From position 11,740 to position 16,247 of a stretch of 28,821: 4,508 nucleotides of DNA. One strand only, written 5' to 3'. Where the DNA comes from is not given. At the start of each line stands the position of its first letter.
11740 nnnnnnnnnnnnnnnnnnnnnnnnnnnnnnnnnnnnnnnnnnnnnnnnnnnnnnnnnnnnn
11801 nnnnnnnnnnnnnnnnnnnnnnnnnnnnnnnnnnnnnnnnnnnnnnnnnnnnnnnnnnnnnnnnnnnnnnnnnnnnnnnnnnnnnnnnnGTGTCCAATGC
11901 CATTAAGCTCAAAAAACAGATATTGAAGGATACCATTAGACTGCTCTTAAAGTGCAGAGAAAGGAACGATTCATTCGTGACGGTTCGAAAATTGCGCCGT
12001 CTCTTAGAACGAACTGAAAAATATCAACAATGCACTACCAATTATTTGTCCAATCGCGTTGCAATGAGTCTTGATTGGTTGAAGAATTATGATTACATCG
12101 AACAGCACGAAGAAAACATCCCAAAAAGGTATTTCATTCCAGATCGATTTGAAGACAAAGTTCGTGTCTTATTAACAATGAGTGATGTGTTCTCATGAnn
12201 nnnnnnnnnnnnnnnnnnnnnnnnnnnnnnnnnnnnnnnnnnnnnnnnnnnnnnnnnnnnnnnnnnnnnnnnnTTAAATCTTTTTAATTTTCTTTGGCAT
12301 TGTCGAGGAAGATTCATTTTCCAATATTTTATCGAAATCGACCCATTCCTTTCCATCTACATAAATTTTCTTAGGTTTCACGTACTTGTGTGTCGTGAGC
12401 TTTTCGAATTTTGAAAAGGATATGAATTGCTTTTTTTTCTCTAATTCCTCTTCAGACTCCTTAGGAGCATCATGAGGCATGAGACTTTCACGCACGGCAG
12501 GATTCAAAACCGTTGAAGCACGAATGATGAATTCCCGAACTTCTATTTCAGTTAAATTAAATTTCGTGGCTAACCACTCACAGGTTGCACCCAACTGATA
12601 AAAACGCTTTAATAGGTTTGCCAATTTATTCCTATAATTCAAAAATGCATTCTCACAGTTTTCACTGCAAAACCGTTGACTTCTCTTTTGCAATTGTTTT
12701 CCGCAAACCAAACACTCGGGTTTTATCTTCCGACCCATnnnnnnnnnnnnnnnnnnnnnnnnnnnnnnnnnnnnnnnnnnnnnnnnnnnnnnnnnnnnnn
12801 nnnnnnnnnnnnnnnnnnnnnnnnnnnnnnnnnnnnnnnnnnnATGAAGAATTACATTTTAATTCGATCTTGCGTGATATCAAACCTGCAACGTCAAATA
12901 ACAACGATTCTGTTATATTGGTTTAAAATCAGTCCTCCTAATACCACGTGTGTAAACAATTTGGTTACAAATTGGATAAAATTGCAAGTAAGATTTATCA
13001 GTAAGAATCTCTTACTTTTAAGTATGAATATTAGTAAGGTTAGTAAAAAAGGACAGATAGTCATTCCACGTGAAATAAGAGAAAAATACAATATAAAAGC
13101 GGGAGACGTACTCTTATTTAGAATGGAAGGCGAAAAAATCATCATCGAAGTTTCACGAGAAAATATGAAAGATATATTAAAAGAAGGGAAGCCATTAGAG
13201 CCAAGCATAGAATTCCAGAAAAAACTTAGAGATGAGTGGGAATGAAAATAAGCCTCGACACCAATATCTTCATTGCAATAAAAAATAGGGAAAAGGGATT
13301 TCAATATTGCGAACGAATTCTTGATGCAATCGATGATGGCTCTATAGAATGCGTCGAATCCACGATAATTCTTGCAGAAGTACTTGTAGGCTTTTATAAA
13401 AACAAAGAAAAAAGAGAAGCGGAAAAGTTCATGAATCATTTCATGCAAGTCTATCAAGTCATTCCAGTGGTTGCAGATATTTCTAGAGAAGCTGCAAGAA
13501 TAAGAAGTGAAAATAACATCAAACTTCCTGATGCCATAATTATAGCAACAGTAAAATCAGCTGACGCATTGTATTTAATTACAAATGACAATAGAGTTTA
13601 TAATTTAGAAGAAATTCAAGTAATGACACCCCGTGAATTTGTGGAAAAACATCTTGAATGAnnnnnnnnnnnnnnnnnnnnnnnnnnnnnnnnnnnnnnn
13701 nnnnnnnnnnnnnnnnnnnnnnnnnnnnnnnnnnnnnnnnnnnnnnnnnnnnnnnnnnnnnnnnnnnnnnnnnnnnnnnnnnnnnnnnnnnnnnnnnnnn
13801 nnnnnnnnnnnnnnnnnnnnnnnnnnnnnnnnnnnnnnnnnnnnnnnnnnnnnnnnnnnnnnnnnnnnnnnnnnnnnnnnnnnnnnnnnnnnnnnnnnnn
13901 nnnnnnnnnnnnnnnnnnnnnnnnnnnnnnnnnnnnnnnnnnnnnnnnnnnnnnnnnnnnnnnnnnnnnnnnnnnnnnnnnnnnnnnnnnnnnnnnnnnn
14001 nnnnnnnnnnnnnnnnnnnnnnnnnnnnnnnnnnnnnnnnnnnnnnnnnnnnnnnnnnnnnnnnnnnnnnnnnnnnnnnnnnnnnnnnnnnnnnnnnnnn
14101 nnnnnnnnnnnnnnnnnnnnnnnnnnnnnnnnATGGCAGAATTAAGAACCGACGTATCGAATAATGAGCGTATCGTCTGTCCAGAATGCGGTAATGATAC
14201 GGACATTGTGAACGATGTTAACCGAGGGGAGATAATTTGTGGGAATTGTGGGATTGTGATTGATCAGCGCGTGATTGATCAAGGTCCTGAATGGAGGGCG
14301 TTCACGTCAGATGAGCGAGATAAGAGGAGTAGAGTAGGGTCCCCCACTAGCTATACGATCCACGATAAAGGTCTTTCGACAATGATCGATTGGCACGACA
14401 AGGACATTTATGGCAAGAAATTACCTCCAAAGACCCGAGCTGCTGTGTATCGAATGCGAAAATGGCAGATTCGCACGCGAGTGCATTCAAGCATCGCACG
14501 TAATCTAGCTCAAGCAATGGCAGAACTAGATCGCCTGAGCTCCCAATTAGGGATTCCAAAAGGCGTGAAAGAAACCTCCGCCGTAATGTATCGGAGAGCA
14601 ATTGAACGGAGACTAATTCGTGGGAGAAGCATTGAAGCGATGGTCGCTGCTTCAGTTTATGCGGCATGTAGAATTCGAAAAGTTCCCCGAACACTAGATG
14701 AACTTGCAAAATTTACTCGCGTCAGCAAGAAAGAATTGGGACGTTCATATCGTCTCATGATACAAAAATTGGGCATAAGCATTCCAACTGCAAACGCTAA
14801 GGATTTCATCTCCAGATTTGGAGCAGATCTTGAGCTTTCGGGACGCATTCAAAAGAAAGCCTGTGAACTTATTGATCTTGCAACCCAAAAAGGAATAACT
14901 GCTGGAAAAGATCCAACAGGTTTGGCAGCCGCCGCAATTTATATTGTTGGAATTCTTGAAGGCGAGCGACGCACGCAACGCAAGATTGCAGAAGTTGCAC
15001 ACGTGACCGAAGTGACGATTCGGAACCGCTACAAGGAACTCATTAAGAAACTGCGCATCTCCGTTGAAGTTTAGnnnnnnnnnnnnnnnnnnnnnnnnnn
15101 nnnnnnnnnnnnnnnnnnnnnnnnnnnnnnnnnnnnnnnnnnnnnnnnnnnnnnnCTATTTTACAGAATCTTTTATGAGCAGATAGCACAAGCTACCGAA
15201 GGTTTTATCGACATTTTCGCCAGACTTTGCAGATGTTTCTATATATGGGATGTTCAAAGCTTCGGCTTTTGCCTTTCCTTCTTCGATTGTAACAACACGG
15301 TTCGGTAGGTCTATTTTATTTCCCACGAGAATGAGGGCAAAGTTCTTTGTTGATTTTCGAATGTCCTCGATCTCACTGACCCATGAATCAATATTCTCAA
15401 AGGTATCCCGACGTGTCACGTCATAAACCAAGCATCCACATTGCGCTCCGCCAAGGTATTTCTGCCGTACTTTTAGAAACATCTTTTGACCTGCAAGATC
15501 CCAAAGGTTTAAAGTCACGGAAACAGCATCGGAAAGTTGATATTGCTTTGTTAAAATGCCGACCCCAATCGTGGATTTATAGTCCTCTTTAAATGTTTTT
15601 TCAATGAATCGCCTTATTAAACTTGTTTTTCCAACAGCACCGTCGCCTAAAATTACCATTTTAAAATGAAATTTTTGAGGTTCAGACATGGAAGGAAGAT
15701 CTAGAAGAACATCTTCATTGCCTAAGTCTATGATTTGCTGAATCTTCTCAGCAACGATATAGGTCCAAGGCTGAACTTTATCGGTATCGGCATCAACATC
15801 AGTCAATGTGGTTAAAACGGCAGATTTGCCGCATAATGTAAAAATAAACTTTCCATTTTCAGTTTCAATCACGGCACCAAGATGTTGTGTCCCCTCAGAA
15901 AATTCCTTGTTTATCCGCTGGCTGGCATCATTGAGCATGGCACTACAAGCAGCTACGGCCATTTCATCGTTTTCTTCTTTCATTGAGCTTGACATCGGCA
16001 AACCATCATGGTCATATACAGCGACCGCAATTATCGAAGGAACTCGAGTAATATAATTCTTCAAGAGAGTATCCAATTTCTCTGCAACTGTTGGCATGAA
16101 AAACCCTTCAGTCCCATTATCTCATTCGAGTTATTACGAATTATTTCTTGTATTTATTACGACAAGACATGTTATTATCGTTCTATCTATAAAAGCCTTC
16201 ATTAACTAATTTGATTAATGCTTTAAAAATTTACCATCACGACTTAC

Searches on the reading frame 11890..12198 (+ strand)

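Call 3: search_protein_families(library=pfam, proteins=[window:11890-12198:+], max_evalue=1)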
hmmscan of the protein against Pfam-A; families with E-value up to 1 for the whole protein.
window:11890-12198:+ (102 aa): 2 families
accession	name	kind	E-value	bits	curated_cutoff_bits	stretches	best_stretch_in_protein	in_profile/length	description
PF11313.14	DUF3116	-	0.012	16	25.9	1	47-84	33-72/84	Protein of unknown function (DUF3116)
PF01540.21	Lipoprotein_7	-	0.15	12.9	24.1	1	8-57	30-80/112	Adhesin lipoprotein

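Call 4: search_protein_families(library=phrogs, proteins=[window:11890-12198:+], max_evalue=1)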
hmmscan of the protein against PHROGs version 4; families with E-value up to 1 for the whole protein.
window:11890-12198:+ (102 aa): 1 family
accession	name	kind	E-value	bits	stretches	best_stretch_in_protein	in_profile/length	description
phrog_35251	-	unknown function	0.099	13.5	0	61-79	23-41/65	-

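Call 92: search_protein_families(library=ncbifam, proteins=[window:11890-12198:+], max_evalue=0.1)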
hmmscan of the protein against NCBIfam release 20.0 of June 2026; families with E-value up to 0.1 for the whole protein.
window:11890-12198:+ (102 aa): 0 families

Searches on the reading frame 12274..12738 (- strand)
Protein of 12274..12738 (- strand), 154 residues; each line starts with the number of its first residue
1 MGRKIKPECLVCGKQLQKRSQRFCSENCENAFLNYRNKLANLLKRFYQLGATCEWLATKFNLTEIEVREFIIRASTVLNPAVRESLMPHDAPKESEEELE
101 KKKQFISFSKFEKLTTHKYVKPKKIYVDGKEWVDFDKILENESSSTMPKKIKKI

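Call 3: search_protein_families(library=pfam, proteins=[window:12274-12738:-], max_evalue=1)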
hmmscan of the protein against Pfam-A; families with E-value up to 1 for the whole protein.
window:12274-12738:- (154 aa): 4 families
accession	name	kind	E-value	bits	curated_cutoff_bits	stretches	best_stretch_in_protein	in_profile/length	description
PF09889.16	DUF2116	-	1.5e-05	25.3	26.8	1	9-46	6-42/59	Probable treble clef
PF17014.10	Mad3_BUB1_I_2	-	0.0029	18.2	37.6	1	95-134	83-120/128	Putative Mad3/BUB1 like region 1 protein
PF04640.20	PLATZ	-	0.0073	17.3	25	1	6-28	55-77/79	PLATZ transcription factor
PF24461.1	DUF7576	-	0.79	10.1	27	0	20-31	46-57/60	Family of unknown function (DUF7576)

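Call 4: search_protein_families(library=phrogs, proteins=[window:12274-12738:-], max_evalue=1)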
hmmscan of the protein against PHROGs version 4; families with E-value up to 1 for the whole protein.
window:12274-12738:- (154 aa): 8 families
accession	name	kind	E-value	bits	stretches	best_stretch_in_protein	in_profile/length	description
phrog_1271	-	DNA, RNA and nucleotide metabolism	0.00037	21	1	3-36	209-246/361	HNH endonuclease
phrog_8162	-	unknown function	0.0047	18.1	1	8-40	57-95/106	-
phrog_20494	-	unknown function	0.014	16.7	1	9-47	8-48/115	-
phrog_2308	-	unknown function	0.017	16.2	1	7-71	56-121/138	-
phrog_2862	-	unknown function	0.063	14.6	1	6-43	2-39/118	-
phrog_22758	-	other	0.14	12.8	1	87-142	45-99/221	MazG-like pyrophosphatase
phrog_1520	-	unknown function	0.46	11.5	1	3-28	17-43/53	-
phrog_22417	-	unknown function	0.65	10.5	1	4-52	49-97/291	-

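Call 92: search_protein_families(library=ncbifam, proteins=[window:12274-12738:-], max_evalue=0.1)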
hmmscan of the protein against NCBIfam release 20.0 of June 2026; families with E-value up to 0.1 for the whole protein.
window:12274-12738:- (154 aa): 1 family
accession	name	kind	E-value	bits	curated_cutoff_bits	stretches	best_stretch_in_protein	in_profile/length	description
NF002362.0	PRK01343.1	equivalog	0.00041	20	79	1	7-34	19-46/66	DNA gyrase inhibitor YacG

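Call 94: find_homologous_proteins(query=window:12274-12738:-, max_evalue=0.01)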
Query window:12274-12738:- (154 aa): 3 proteins with E <= 0.01 among 16 candidates. Only proteins of 84 to 270 residues were searched: fused or split forms outside these lengths cannot appear, so this answer is no evidence that the protein stands alone or is whole; lengths 'longer' or 'shorter' looks for them.
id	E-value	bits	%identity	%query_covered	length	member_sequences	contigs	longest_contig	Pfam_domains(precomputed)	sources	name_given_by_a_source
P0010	2.7e-74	266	76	98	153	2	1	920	PF09889.17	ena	-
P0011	3.2e-68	246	99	75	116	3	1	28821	-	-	-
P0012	1.3e-60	222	66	100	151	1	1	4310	-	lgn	-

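Call 95: find_encoding_contigs(protein=P0012, flank=5000, max_places=3)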
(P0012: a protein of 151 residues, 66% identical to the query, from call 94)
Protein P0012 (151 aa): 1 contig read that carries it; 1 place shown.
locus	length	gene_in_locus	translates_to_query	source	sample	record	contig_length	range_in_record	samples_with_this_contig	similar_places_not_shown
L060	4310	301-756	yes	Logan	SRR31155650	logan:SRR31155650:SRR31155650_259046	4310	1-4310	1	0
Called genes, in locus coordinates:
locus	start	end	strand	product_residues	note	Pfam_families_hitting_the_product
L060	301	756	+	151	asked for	-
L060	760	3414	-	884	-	PF06165:GH94_b-supersand (weak), PF17167:Glyco_hydro_94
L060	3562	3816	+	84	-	-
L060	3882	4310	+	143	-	?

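Call 115: search_dna_similar(query=window:12274-12738:-, collection=phages, mode=protein, max_evalue=0.001, max_rows=10)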
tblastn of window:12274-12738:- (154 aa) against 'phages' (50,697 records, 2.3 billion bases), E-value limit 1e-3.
No match.

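Call 118: find_related_loci(query=A10, collection=viral_contigs, flank=4000)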
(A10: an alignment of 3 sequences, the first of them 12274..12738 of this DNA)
Query A10 (154 aa) in viral_contigs; peptide patterns used: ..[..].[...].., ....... (x = any residue, [..] = any of these).
173 stretches matched a pattern, but none encodes a relative of the query by tblastn (E <= 1e-3).

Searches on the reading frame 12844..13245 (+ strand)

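Call 3: search_protein_families(library=pfam, proteins=[window:12844-13245:+], max_evalue=1)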
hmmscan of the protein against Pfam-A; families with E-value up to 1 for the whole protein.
window:12844-13245:+ (133 aa): 2 families
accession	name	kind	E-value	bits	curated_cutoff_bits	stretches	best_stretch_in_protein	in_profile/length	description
PF04014.23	MazE_antitoxin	-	7.1e-12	45.5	24.7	1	63-102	1-41/48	Antidote-toxin recognition MazE, bacterial antitoxin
PF15937.10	PrlF_antitoxin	-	0.13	12.9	32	1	64-107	2-47/99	prlF antitoxin for toxin YhaV_toxin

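Call 4: search_protein_families(library=phrogs, proteins=[window:12844-13245:+], max_evalue=1)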
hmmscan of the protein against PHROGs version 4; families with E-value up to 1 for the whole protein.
window:12844-13245:+ (133 aa): 7 families
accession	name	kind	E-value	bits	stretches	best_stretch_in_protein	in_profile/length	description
phrog_4681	-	moron, auxiliary metabolic gene and host takeover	8.6e-08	33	1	64-102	8-46/87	antitoxin from a toxin-antitoxin system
phrog_10557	-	unknown function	2.4e-06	28.5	1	61-100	1-40/68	-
phrog_4324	-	unknown function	0.062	14.5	1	71-117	14-62/89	-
phrog_661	-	unknown function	0.12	13.1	1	71-108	20-57/61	-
phrog_30049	-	unknown function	0.13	13.2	1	89-116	39-66/89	-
phrog_23775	-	unknown function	0.18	12.9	1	70-106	16-53/82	-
phrog_38669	-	unknown function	0.4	12.2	0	46-86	14-54/84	-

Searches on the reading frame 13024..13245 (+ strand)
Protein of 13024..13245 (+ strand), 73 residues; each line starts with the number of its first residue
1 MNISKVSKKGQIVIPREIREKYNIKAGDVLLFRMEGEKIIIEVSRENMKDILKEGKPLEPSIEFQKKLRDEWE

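Call 92: search_protein_families(library=ncbifam, proteins=[window:13024-13245:+], max_evalue=0.1)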
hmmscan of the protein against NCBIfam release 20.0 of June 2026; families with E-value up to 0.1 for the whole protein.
window:13024-13245:+ (73 aa): 8 families
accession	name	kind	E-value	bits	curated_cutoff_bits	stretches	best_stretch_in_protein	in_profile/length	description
TIGR01439.1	lp_hng_hel_AbrB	domain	4e-14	52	28.3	1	4-43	2-42/44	transcriptional regulator, AbrB family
NF040962.1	near_HgcAB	equivalog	2.7e-08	33.6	70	1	5-31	9-35/70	HgcAB-associated protein HgcC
NF006352.0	PRK08577.1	equivalog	5.2e-05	23.3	140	1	3-45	6-48/136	hypothetical protein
NF050106.1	TA_MazE_antitoxin_Deino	equivalog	0.0001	22.4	65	1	10-43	1-34/65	type II toxin-antitoxin system MazE family antitoxin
TIGR02851.1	spore_V_T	equivalog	0.0052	16.7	235.9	1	5-40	8-45/180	stage V sporulation protein T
NF007429.0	PRK09974.1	equivalog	0.0063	16.4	125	1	4-50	15-62/114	type II toxin-antitoxin system PrlF family antitoxin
TIGR02609.1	doc_partner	hypoth_equivalog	0.0094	16.3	55.9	1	12-53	12-52/74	putative addiction module antidote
TIGR02228.1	sigpep_I_arch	equivalog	0.062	13.2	51.85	1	8-41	46-79/158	signal peptidase I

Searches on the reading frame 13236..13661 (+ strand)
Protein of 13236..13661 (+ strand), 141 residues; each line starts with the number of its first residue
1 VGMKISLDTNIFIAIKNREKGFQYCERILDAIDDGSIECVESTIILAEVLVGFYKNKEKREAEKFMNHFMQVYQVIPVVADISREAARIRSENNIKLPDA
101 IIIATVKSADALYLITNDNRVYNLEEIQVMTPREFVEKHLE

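Call 3: search_protein_families(library=pfam, proteins=[window:13236-13661:+], max_evalue=1)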
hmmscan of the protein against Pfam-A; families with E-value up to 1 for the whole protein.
window:13236-13661:+ (141 aa): 6 families
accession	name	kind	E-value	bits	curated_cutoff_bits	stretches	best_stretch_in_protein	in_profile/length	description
PF01850.27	PIN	-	3e-15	57.3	23.6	1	7-124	3-117/120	PIN domain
PF13470.12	PIN_3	-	8.5e-09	36.7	27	1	6-120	3-115/115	PIN domain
PF16289.11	PIN_12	-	0.00012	23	32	1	5-60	1-56/172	PIN domain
PF14367.12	DUF4411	-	0.015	15.6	23.5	1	7-123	3-127/159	Domain of unknown function (DUF4411)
PF12921.12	ATP13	-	0.05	13.9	26.7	1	44-78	54-88/114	Mitochondrial ATPase expression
PF21431.3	Col-Pyo_DNase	-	0.14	12.8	27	1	115-139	99-123/124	Colicin/Pyocin-S2, DNase domain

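Call 4: search_protein_families(library=phrogs, proteins=[window:13236-13661:+], max_evalue=1)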
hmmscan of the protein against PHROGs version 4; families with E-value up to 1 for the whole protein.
window:13236-13661:+ (141 aa): 7 families
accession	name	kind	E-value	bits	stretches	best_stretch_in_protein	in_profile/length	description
phrog_9972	-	unknown function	7.6e-08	33.7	1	27-130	21-121/124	-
phrog_14427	-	unknown function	2.6e-06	28.4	1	3-137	2-132/139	-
phrog_11126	-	unknown function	2.7e-06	28.2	1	3-38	2-37/167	-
phrog_13721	-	unknown function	6.5e-06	27.5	1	7-123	6-124/136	-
phrog_17124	-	unknown function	0.00036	21.6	1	3-122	1-118/131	-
phrog_21691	-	unknown function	0.0085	16.9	1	85-123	95-134/168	-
phrog_35186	-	unknown function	0.18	13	1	10-59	48-93/113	-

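Call 92: search_protein_families(library=ncbifam, proteins=[window:13236-13661:+], max_evalue=0.1)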
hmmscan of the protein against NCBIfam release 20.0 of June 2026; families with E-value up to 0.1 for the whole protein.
window:13236-13661:+ (141 aa): 6 families
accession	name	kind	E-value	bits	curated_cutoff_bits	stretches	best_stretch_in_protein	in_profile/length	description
NF047863.1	VapCLeptosp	equivalog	3.3e-07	30.7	140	1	7-122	3-118/130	type II toxin-antitoxin system tRNA(fMet)-specific endonuclease VapC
NF047959.1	TA_toxin_VapC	equivalog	5.5e-06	26.5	80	1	7-122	3-117/125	type II toxin-antitoxin system VapC family toxin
TIGR00305.1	TIGR00305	equivalog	1.2e-05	25.5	29.15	1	4-120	1-111/115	putative toxin-antitoxin system toxin component, PIN family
NF047420.2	EF_P_mod_YmfI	equivalog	0.014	15.1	238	1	55-138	30-114/236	elongation factor P 5-aminopentanone reductase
NF052602.1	Zn_efflux_Cdf31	equivalog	0.031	13.7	460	1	5-109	121-222/299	CDF family zinc efflux transporter Cdf31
NF047757.1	LBF_1011_fam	equivalog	0.044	12.5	350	1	22-70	197-244/402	LBF_1011 family protein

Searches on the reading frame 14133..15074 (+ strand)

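Call 3: search_protein_families(library=pfam, proteins=[window:14133-15074:+], max_evalue=1)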
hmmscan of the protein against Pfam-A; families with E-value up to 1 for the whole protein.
window:14133-15074:+ (313 aa): 19 families
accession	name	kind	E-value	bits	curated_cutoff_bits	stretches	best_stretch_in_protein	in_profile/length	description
PF00382.24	TFIIB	-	1.1e-45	154.1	23.6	2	218-306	4-92/92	Transcription factor TFIIB repeat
PF08271.17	Zn_Ribbon_TF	-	2.5e-17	62.6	29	1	15-57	2-43/43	TFIIB zinc-binding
PF04545.22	Sigma70_r4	-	0.00018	21.4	24.1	1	277-308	18-49/50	Sigma-70, region 4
PF02984.24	Cyclin_C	-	0.00034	21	22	0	171-213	48-90/119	Cyclin, C-terminal domain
PF21886.1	BRF2-like_C_cyclin_rpt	-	0.001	19.6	27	1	237-301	31-96/138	BRF2-like, C-terminal cyclin repeat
PF21344.3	Zn_ribbon_LysW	-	0.001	19.1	27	1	16-41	3-29/46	Alpha-aminoadipate carrier protein LysW-like, globular domain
PF13248.11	Zn_ribbon_3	-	0.009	15.9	27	0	14-22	17-25/26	zinc-ribbon domain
PF12651.13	RHH_3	-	0.038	14.4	21.6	1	114-143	2-28/44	Ribbon-helix-helix domain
PF14690.11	Zn_ribbon_ISL3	-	0.042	14.7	25.5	1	13-29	2-18/47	zinc-finger of transposase IS204/IS1001/IS1096/IS1165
PF03966.22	Trm112p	-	0.045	14.1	22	1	14-41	8-33/40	Trm112p-like protein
PF01857.25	RB_B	-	0.045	14.1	26.9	1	125-199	10-86/144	Retinoblastoma-associated protein B domain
PF13404.12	HTH_AsnC-type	-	0.06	13.6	27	1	279-303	17-41/42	AsnC-type helix-turn-helix domain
PF13412.12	HTH_24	-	0.064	13.3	21.9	0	278-306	16-44/48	Winged helix-turn-helix DNA-binding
PF22109.2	Zn_ribbon_tTFIIB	-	0.079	13.3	28.6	1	16-43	12-39/40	Transcription factor IIB, zinc ribbon, Trypanosome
PF01667.23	Ribosomal_S27e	-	0.083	13.1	24.5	1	13-43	7-36/55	Ribosomal protein S27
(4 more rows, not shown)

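Call 92: search_protein_families(library=ncbifam, proteins=[window:14133-15074:+], max_evalue=0.1)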
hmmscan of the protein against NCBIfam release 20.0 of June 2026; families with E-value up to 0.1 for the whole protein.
window:14133-15074:+ (313 aa): 5 families
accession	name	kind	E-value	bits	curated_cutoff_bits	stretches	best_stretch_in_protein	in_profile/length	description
NF001658.0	PRK00423.1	subfamily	3.1e-142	473.2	384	1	7-312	7-311/312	transcription initiation factor IIB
TIGR02937.1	sigma70-ECF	superfamily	0.00032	20.4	42.9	1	242-308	130-162/165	sigma-70 family RNA polymerase sigma factor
NF041070.1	carrier_LysW_Arch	domain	0.00069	19.6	75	1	15-42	4-32/57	alpha-aminoadipate/glutamate carrier protein LysW/ArgW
NF011482.0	PRK14892.1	equivalog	0.018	14.9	109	1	15-45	23-54/101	putative transcription elongation factor Elf1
NF047912.1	ECs_2282_CxxC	subfamily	0.041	13.8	37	1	14-44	3-38/60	ECs_2282 family putative zinc-binding protein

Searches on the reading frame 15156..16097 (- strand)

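Call 3: search_protein_families(library=pfam, proteins=[window:15156-16097:-], max_evalue=1)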
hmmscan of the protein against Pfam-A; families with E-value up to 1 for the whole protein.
window:15156-16097:- (313 aa): 14 families
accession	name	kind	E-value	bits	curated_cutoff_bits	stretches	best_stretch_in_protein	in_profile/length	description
PF00071.28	Ras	-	4.5e-49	166.6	21.6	1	146-304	1-157/162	Ras family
PF08477.19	Roc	-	6.2e-31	107.5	27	1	146-263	1-119/119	Ras of Complex, Roc, domain of DAPkinase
PF00025.27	Arf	-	8.2e-12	45.4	22.3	1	142-272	12-135/174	ADP-ribosylation factor family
PF04670.18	Gtr1_RagA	-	4.9e-07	29.8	22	1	146-264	1-123/232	Gtr1/RagA G protein conserved region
PF03259.23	Robl_LC7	-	5.7e-07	29.6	23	1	15-98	8-90/91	Roadblock/LC7 domain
PF01926.29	MMR_HSR1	-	2.2e-06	28.2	21.9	1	147-260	2-112/113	50S ribosome-binding GTPase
PF03193.22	RsgA_GTPase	-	0.00031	21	30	1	251-298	52-99/174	RsgA GTPase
PF02421.24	FeoB_N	-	0.0035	17.3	27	0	89-136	11-56/156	Ferrous iron transport protein B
PF01637.24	ATPase_2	-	0.06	13.6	33.2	1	147-173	23-49/225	ATPase domain predominantly from Archaea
PF08923.16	MAPKK1_Int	-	0.062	13.6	25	1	7-48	2-43/119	Mitogen-activated protein kinase kinase 1 interacting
PF13401.12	AAA_22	-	0.15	12.8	27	0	147-263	8-125/130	AAA domain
PF05621.17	TniB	-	0.15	11.9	22.4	1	133-171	25-62/189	Bacterial TniB protein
PF20720.3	nSTAND3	-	0.19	11.9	27.2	0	147-174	20-47/155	Novel STAND NTPase 3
PF13191.12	AAA_16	-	0.2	12.6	32.6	1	147-167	27-47/167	AAA ATPase domain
